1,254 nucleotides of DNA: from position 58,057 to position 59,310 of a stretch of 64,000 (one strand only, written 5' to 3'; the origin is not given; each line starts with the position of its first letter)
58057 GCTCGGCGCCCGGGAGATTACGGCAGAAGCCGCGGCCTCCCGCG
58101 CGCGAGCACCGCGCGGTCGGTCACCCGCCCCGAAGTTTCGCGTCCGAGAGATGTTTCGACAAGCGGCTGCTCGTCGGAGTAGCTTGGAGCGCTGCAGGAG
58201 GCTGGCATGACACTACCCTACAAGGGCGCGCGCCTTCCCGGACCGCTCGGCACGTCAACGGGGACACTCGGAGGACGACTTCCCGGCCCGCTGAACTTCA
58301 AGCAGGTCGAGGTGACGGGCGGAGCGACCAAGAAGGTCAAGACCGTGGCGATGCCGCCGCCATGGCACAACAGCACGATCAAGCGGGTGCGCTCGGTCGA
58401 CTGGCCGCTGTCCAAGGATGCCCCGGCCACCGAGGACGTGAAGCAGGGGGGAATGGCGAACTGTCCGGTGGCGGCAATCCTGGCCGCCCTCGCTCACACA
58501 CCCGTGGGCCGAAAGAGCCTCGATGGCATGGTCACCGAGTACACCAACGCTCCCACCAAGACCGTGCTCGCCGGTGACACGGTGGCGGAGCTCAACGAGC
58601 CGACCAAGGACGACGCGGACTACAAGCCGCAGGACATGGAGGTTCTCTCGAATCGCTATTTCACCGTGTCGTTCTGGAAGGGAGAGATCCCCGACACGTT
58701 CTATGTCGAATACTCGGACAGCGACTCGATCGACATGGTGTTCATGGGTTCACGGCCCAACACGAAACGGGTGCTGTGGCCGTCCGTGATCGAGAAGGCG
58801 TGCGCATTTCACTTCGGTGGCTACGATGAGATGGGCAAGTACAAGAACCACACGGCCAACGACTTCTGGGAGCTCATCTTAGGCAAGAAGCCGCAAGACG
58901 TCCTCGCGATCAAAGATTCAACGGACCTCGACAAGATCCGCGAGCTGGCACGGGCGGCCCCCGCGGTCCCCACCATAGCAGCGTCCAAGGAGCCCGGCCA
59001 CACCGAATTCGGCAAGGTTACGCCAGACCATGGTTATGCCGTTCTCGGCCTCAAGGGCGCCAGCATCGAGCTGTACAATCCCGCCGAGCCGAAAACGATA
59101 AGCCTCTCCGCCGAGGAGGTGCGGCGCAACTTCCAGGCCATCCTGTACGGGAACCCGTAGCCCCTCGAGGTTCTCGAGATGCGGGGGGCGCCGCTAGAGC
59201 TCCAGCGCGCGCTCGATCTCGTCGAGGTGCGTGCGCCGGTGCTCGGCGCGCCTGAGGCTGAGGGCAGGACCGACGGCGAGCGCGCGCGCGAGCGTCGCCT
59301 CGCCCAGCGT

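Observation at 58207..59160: Bacterial calpain-like cysteine protease in a lower-GC patch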

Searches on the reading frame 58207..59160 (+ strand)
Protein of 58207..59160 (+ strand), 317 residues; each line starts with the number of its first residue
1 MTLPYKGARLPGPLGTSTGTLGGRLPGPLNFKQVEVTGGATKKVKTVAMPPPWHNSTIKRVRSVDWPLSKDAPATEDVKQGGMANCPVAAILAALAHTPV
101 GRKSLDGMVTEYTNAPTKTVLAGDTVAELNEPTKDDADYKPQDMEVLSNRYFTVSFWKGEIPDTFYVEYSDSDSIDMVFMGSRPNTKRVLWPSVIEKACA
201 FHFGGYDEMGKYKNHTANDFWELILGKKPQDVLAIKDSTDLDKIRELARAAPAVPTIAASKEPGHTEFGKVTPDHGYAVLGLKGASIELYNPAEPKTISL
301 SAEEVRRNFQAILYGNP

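Call 3: search_protein_families(library=pfam, proteins=[window:58207-59157:+], max_evalue=1)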
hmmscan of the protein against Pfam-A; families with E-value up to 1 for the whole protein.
window:58207-59157:+ (317 aa): 1 family
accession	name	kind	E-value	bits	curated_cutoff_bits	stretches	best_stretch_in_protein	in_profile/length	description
PF00648.27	Peptidase_C2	-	0.0002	21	23.8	1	152-283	92-224/297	Calpain family cysteine protease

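Call 4: search_protein_families(library=ncbifam, proteins=[window:58207-59157:+], max_evalue=1)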
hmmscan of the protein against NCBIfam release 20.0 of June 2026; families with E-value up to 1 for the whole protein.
window:58207-59157:+ (317 aa): 0 families

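Call 5: search_solved_structures(query=window:58207-59157:+, max_evalue=10, show_alignments=3)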
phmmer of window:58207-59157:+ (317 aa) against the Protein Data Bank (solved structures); distinct sequences matched with E-value up to 10: 2.
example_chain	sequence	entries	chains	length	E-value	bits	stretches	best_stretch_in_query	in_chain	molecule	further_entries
1x5j_A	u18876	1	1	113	0.97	11.7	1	140-187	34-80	Neogenin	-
3jcu_H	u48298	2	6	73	1.2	11.3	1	245-289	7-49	Photosystem II reaction center protein H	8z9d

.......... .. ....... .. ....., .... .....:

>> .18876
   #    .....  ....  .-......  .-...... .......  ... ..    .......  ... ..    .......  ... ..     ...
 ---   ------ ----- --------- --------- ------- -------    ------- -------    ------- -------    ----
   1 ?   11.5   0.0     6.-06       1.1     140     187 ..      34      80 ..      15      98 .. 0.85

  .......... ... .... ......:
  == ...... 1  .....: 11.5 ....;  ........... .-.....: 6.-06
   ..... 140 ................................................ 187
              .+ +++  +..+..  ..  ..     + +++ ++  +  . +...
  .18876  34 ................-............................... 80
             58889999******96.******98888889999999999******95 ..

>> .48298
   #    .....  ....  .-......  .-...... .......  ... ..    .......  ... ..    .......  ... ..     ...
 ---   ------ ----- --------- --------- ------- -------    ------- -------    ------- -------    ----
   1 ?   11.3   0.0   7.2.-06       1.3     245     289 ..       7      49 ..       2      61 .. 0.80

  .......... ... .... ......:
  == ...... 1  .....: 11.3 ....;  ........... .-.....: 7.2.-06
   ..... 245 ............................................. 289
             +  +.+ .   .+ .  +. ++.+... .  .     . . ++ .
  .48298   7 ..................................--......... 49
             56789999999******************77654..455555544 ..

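Call 6: find_homologous_proteins(query=window:58207-59157:+, max_evalue=0.001)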
Query window:58207-59157:+ (317 aa): 151 proteins with E <= 0.001 among 4335 candidates; the best 120 are listed.
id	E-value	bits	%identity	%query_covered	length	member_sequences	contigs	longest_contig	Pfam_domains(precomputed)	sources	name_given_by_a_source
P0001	3.3e-199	679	93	100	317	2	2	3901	-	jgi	jgi:hypothetical protein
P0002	6.2e-117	408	60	100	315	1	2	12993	-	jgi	jgi:hypothetical protein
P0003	4.7e-115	402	61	100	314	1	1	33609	-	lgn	-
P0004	3.0e-114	400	61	100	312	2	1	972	PF00648.28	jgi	jgi:hypothetical protein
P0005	8.3e-113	395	58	100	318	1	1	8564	-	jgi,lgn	jgi:hypothetical protein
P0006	5.1e-108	379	57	100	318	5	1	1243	PF00648.28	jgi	-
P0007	1.9e-106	374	58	100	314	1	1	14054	PF00648.28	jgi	jgi:hypothetical protein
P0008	3.5e-106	373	55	100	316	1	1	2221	PF00648.28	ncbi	-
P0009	8.8e-106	372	55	100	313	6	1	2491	PF00648.28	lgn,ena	-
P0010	2.2e-105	370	54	100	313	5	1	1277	PF00648.28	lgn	-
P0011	7.3e-104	365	57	100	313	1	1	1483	PF00648.28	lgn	-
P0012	9.7e-102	358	55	100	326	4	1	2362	PF00648.28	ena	-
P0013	1.5e-101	358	54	100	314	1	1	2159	-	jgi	jgi:hypothetical protein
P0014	1.4e-97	345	54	100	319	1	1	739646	PF00648.28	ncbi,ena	-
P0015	5.7e-96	339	53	100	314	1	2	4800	PF00648.28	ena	-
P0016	1.3e-91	325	53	100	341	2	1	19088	PF00648.28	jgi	jgi:hypothetical protein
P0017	8.0e-91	323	51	100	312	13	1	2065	PF00648.28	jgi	-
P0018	9.0e-91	322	50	100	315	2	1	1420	PF00648.28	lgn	-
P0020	1.9e-90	321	50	100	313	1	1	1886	PF00648.28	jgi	jgi:hypothetical protein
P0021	8.2e-90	319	51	100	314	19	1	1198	PF00648.28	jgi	jgi:hypothetical protein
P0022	9.2e-89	316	52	100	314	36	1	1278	PF00648.28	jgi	jgi:Calpain family cysteine protease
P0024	2.4e-88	314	56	85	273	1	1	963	PF00648.28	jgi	-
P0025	2.9e-88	314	48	100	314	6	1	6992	PF00648.28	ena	-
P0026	1.2e-87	312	51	99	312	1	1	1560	PF00648.28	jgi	jgi:hypothetical protein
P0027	1.4e-87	312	51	99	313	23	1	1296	PF00648.28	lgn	-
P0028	1.8e-87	311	51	100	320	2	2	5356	PF00648.28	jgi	jgi:hypothetical protein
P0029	2.4e-87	311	50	100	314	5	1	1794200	PF00648.28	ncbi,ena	-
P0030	5.8e-87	310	51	99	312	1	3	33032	PF00648.28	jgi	jgi:hypothetical protein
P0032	2.0e-86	308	48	100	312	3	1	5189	PF00648.28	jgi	jgi:hypothetical protein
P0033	2.8e-86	308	50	99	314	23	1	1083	PF00648.28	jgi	jgi:Calpain family cysteine protease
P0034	4.1e-86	307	50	100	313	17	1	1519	PF00648.28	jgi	jgi:Calpain family cysteine protease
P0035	4.5e-86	307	51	97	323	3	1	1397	PF00648.28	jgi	jgi:hypothetical protein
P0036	7.6e-86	306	50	100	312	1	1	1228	PF00648.28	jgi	jgi:hypothetical protein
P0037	2.1e-85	305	49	100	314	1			PF00648.28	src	-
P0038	2.1e-85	305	49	100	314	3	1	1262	PF00648.28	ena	-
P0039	3.1e-85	304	50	99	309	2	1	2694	PF00648.28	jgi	jgi:hypothetical protein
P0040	3.1e-85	304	49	100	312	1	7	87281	PF00648.28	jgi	jgi:hypothetical protein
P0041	5.5e-85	303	49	99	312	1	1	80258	PF00648.28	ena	-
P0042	5.7e-85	303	49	100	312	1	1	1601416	PF00648.28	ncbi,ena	-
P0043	6.0e-85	303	58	82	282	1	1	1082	PF00648.28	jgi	jgi:hypothetical protein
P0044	1.2e-84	302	49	100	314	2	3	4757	PF00648.28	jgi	jgi:Calpain family cysteine protease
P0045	1.5e-84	302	50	99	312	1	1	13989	PF00648.28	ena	-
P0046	1.9e-84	302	49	100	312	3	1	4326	PF00648.28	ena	-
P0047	2.4e-84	301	49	100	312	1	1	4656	PF00648.28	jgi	jgi:hypothetical protein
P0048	4.9e-84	300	49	100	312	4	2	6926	PF00648.28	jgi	jgi:hypothetical protein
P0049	5.5e-84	300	50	99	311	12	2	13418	PF00648.28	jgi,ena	jgi:hypothetical protein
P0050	5.5e-84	300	49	99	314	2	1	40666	PF00648.28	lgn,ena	-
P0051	7.3e-84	300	49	100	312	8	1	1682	PF00648.28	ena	-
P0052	8.2e-84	299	49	100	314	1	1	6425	PF00648.28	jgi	jgi:hypothetical protein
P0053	2.9e-83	298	51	92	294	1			PF00648.28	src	-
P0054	5.9e-83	297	51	100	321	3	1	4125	PF00648.28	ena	-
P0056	5.3e-82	294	47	100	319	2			PF00648.28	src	-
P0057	6.8e-82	293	48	97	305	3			PF00648.28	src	-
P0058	3.1e-80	288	48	100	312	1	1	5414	PF00648.28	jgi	jgi:hypothetical protein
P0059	1.0e-79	286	50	100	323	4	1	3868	PF00648.28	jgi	jgi:Calpain family cysteine protease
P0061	2.2e-78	282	47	100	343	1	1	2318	PF00648.28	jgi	jgi:hypothetical protein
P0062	2.3e-78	282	47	100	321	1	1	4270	PF00648.28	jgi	jgi:Calpain family cysteine protease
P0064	3.5e-78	281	49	100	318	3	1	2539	PF00648.28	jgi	jgi:Calpain family cysteine protease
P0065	4.1e-78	281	48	100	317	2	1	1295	PF00648.28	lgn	-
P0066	5.5e-78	280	49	100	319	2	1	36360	PF00648.28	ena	-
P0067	1.9e-77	279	48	100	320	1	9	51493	PF00648.28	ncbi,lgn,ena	-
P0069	3.4e-76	274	47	100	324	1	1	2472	PF00648.28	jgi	-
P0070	7.4e-76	273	48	99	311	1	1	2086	PF00648.28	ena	-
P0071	1.3e-74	269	49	100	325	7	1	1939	PF00648.28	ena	-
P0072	1.4e-74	269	49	100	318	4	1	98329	PF00648.28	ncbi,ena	-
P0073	1.9e-74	269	45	99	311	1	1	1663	PF00648.28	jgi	jgi:hypothetical protein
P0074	3.6e-74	268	45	100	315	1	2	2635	PF00648.28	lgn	-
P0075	5.3e-74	267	53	81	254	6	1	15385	PF00648.28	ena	-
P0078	2.2e-71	259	52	79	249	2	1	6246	PF00648.28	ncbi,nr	ncbi:MAG TPA: hypothetical protein VK629_22150, partial [Steroidobacteraceae bacterium]|nr:hypotheti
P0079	1.4e-70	256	46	100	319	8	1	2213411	PF00648.28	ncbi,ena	-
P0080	1.5e-70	256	46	100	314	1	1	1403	PF00648.28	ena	-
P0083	9.1e-65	237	45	100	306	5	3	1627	PF00648.28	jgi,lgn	jgi:calpain family cysteine protease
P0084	2.9e-64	235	43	99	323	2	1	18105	PF00648.28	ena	-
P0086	2.7e-62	229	45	85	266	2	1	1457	PF00648.28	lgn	-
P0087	5.2e-61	225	42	97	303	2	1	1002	PF00648.28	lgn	-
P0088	1.6e-60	223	41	100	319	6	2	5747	PF00648.28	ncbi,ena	-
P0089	2.5e-60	222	43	100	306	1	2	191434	PF00648.28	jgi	jgi:hypothetical protein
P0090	2.6e-60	222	46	83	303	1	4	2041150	PF00648.28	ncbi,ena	-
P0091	7.5e-59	217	42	97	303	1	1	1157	PF00648.28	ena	-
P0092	1.8e-58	216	42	97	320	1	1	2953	PF00648.28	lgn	-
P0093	3.0e-58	216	43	97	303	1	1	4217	PF00648.28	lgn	-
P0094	5.5e-58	215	42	97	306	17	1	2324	PF00648.28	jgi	jgi:hypothetical protein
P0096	7.3e-57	211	41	97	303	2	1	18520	PF00648.28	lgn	-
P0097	1.6e-56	210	42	97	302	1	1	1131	PF00648.28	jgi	jgi:hypothetical protein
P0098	5.0e-56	208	42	98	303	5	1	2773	PF00648.28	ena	-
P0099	6.1e-56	208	42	99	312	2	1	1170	PF00648.28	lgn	-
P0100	1.7e-52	197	40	99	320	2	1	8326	PF00648.28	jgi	-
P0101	4.3e-52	195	51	63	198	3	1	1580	PF00648.28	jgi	-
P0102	7.4e-52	195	41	97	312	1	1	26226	PF00648.28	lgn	-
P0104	1.6e-51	193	40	98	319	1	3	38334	PF00648.28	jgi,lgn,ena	jgi:hypothetical protein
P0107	1.6e-50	190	41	96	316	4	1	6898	PF00648.28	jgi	-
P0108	2.1e-49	186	40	87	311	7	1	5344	PF00648.28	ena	-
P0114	1.2e-47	181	41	99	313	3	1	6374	PF00648.28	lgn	-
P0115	1.7e-47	180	37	97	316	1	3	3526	PF00648.28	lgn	-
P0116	1.7e-47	180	42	99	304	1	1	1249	PF00648.28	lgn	-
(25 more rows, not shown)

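Call 8: search_solved_structures(query=A1, max_evalue=1, show_alignments=2)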
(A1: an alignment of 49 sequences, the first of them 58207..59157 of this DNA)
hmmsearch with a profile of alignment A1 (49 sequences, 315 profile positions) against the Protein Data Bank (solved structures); distinct sequences matched with E-value up to 1: 20.
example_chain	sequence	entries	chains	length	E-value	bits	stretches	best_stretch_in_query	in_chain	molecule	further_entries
2p0r_A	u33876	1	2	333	5.2e-06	29.2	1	156-281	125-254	Calpain-9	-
1ziv_A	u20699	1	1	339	5.7e-06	29.1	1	156-281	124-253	Calpain 9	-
1zcm_A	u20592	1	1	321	2.1e-05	27.2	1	157-281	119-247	Calpain 1, large [catalytic] subunit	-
1tl9_A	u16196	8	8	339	4e-05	26.3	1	155-212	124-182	Calpain 1, large [catalytic] subunit | Calpain-1 catalytic subunit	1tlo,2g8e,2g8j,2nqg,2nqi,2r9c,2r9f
6bjd_A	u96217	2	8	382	4e-05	26.3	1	176-249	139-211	Calpain-3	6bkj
7w7o_A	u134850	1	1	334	5.3e-05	25.9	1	157-245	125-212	Calpain-1 catalytic subunit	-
2ary_A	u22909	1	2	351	6.2e-05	25.6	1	157-245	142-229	Calpain-1 catalytic subunit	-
2nqa_A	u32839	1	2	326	0.00012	24.7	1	176-284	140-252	Calpain-8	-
6bgp_A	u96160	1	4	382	0.00033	23.3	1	176-249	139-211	Calpain-3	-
6p3q_A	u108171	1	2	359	0.00033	23.2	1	168-217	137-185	Calpain-5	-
6bdt_A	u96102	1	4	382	0.00036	23.1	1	176-249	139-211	Calpain-3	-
7x79_A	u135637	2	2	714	0.00038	23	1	158-236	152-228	Calpain-1 catalytic subunit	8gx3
1kxr_A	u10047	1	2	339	0.00096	21.7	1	155-212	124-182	thiol protease DOMAINS I AND II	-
1qxp_A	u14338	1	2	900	0.0046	19.5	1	155-212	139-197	mu-like calpain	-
1kfu_L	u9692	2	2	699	0.0082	18.7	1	176-281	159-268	M-CALPAIN LARGE SUBUNIT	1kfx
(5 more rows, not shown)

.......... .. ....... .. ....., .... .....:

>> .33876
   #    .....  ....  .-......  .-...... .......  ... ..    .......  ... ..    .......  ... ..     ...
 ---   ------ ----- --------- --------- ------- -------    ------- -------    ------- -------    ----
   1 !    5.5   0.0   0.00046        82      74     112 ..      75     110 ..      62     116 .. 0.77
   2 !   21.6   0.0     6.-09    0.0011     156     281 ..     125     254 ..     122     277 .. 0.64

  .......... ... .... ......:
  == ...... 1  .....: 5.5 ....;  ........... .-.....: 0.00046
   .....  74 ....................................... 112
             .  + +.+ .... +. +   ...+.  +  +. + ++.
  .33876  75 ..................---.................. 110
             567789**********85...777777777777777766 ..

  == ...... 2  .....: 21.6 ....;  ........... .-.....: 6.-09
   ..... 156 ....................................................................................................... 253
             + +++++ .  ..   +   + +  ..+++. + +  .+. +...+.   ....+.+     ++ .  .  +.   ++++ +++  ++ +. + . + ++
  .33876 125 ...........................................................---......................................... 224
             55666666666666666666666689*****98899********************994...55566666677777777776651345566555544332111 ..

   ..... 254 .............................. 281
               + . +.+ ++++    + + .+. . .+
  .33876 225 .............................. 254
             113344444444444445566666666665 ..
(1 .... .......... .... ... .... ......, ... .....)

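Call 10: search_protein_families(library=pfam, alignment_id=A1, max_evalue=0.01)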
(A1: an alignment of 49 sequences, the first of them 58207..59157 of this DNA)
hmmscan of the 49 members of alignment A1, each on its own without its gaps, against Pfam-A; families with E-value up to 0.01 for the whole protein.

A. member 1, window:58207-59157:+ (317 aa): 1 family
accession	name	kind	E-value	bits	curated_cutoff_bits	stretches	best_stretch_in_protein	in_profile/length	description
PF00648.27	Peptidase_C2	-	0.0002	21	23.8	0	152-283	92-224/297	Calpain family cysteine protease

B. families by the number of members that match (of 49 scanned): 1 family
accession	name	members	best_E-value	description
PF00648.27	Peptidase_C2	47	1.1e-13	Calpain family cysteine protease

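Call 12: find_encoding_contigs(protein=window:58207-59160:+, flank=10000, max_places=4)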
Protein window:58207-59160:+ (317 aa): 1 contig read that carries it; 1 place shown.
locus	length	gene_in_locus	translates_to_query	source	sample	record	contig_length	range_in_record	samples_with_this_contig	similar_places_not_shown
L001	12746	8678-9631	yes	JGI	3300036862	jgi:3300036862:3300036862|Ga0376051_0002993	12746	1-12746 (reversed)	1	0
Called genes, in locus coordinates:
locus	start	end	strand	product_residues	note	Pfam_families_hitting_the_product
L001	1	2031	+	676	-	?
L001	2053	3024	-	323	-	PF08240:ADH_N, PF00107:ADH_zinc_N, PF13602:ADH_zinc_N_2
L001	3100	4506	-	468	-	-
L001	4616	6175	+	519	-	PF00501:AMP-binding, PF13193:AMP-binding_C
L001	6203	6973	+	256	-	PF00561:Abhydrolase_1, PF12146:Hydrolase_4, PF12697:Abhydrolase_6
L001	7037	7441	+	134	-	PF00903:Glyoxalase, PF13468:Glyoxalase_3, PF13669:Glyoxalase_4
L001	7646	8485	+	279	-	PF07589:PEP_exosort_dom (weak)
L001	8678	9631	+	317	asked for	-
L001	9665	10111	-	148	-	PF12867:DinB_2, PF11716:MDMPI_N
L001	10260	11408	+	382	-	PF02771:Acyl-CoA_dh_N, PF02770:Acyl-CoA_dh_M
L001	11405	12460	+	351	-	PF02771:Acyl-CoA_dh_N (weak), PF00441:Acyl-CoA_dh_1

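Call 13: find_encoding_contigs(protein=P0014, flank=8000, max_places=2)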
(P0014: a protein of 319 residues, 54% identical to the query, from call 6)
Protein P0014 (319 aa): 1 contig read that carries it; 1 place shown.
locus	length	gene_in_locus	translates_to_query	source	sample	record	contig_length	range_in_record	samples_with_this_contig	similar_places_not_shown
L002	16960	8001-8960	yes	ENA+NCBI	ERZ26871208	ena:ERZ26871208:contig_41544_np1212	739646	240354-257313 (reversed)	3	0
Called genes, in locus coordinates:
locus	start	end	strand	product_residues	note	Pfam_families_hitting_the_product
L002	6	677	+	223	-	PF00300:His_Phos_1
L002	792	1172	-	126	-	PF13298:LigD_N (weak)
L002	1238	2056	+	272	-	PF13432:TPR_16 (weak), PF14559:TPR_19, PF00515:TPR_1, PF07719:TPR_2, PF13181:TPR_8, PF13424:TPR_12, PF13432:TPR_16, PF14559:TPR_19, +14 more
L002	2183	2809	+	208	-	-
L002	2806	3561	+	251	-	PF10294:Methyltransf_16, PF06325:PrmA (weak), PF05175:MTS (weak), PF08242:Methyltransf_12 (weak), PF13649:Methyltransf_25 (weak)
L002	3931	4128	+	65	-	-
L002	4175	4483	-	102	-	-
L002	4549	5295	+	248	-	-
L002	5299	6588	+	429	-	PF10544:T5orf172, PF13455:MUG113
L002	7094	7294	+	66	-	-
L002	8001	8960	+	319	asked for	PF00648:Peptidase_C2 (faint)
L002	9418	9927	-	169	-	-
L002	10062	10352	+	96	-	-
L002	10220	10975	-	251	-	-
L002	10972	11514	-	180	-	-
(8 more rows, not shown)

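Call 14: find_encoding_contigs(protein=P0029, flank=8000, max_places=2)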
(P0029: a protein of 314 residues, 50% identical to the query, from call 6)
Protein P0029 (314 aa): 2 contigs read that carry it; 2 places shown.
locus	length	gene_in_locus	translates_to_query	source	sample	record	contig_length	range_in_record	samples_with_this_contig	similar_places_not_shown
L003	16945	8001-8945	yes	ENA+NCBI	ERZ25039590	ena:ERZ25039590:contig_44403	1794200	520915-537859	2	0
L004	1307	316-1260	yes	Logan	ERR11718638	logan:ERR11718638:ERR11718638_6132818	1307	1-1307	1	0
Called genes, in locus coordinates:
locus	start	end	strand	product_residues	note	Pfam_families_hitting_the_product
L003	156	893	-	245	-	PF01047:MarR, PF12802:MarR_2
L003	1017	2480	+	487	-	PF11794:HpaB_N, PF03241:HpaB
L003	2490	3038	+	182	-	PF01613:Flavin_Reduct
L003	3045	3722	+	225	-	PF11010:DUF2848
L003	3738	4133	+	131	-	-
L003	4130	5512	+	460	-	PF01425:Amidase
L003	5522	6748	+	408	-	PF07470:Glyco_hydro_88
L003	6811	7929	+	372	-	PF01261:AP_endonuc_2, PF03786:UxuA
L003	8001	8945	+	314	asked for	PF00648:Peptidase_C2 (weak)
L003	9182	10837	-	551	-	PF13620:CarboxypepD_reg, PF22904:NOMO1-like_2nd (weak)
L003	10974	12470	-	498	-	PF20094:GWxTD_dom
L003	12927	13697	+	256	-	PF00364:Biotin_lipoyl (faint)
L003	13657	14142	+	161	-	PF25954:Beta-barrel_RND_2 (faint), PF25990:Beta-barrel_YknX, PF26002:Beta-barrel_AprE (faint)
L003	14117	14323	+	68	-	-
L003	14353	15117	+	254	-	PF00005:ABC_tran, PF02463:SMC_N (faint), PF13304:AAA_21 (faint)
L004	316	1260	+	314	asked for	PF00648:Peptidase_C2 (weak)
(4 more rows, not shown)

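Call 15: find_encoding_contigs(protein=P0079, flank=8000, max_places=2)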
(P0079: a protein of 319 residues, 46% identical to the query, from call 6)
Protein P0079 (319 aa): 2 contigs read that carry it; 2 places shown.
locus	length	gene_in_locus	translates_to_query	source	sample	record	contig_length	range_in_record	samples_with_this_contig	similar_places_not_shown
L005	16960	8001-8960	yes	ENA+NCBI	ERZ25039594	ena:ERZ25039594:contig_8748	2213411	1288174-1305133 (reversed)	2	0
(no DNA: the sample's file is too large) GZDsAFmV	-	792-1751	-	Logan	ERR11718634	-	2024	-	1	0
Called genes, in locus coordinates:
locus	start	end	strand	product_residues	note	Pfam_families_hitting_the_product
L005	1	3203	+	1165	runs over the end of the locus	PF13620:CarboxypepD_reg, PF25183:OMP_b-brl_4, PF00593:TonB_dep_Rec_b-barrel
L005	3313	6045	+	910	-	PF22666:Glyco_hydro_2_N2, PF00703:Glyco_hydro_2, PF17753:Ig_mannosidase (faint), PF17786:Mannosidase_ig (weak), PF18368:Ig_GlcNase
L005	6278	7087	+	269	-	PF00722:Glyco_hydro_16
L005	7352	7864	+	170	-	PF06210:DUF1003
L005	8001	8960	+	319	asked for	PF00648:Peptidase_C2 (weak)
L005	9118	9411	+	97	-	-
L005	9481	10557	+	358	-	PF06441:EHN, PF00561:Abhydrolase_1, PF12697:Abhydrolase_6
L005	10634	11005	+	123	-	-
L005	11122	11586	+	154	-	PF03928:HbpS-like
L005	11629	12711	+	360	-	PF00753:Lactamase_B, PF23023:Anti-Pycsar_Apyc1 (weak), PF12706:Lactamase_B_2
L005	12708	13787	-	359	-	PF00155:Aminotran_1_2, PF01041:DegT_DnrJ_EryC1 (weak), PF01053:Cys_Met_Meta_PP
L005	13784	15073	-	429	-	PF00324:AA_permease, PF13520:AA_permease_2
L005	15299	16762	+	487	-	PF00773:RNB, PF00575:S1 (faint), PF18614:RNase_II_C_S1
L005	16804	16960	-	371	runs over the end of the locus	PF01156:IU_nuc_hydro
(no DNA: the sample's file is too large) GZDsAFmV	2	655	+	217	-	?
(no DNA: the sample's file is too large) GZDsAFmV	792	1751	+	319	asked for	PF00648:Peptidase_C2 (weak)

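Call 16: predict_structure(alignment_id=A1)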
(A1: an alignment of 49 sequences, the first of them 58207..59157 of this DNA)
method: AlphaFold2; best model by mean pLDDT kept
length: 317 residues; sequences in the alignment: 49
mean_pLDDT: 87.8   pTM: 0.86
mean pLDDT of the five models: 87.8, 87.3, 87.1, 86.3, 84.9
residues with pLDDT >= 90: 228; 70-90: 50; 50-70: 9; < 50: 30
segments of 3 or more residues with pLDDT < 50: 1-28
pLDDT, mean of each block of 10 residues (from residue 1): 36 35 50 74 85 92 94 94 88 98 96 95 96 87 96 97 95 90 82 98 94 91 96 96 98 98 81 94 98 95 97 96
secondary structure, 60 per line:
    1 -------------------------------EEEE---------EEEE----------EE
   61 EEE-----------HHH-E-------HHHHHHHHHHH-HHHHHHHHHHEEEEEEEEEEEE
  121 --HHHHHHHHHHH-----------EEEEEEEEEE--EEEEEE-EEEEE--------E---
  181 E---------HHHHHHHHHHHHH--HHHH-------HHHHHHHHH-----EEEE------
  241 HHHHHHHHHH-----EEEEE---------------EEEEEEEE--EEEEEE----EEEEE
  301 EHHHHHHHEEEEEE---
elements in order: E32-35 E45-48 E59-63 H87-97 H99-108 E109-120 H123-133 E145-154 E157-162 E164-168 H191-203 H206-209 H217-225 E231-234 H241-250 E256-260 E276-283 E286-291 E296-301 H302-308 E309-314
